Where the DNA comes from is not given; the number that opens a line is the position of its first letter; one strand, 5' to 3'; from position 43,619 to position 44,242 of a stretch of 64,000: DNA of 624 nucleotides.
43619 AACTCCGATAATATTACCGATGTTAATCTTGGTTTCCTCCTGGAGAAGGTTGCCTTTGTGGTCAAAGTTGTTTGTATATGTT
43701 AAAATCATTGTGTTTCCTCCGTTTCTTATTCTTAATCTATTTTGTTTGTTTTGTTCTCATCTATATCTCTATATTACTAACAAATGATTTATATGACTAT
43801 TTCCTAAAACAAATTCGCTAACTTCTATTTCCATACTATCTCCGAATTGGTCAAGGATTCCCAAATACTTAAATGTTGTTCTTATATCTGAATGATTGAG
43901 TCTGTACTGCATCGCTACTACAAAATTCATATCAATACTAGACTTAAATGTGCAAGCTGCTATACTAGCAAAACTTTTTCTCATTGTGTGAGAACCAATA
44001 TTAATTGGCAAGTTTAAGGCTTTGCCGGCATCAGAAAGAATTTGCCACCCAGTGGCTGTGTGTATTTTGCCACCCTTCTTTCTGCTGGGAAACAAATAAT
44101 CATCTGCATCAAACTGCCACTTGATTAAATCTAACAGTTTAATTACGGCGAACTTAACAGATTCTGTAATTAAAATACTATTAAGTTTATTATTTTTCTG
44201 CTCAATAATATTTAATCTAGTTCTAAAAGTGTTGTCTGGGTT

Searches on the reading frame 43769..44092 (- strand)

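Call 28: search_protein_families(library=pfam, proteins=[window:43769-44092:-], max_evalue=0.01)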
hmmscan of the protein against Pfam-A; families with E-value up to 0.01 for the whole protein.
window:43769-44092:- (107 aa): 1 family
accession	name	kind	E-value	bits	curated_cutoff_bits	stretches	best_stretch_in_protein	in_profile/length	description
PF00589.27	Phage_integrase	-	3.1e-05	24.3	27.1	1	1-77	97-166/172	Phage integrase family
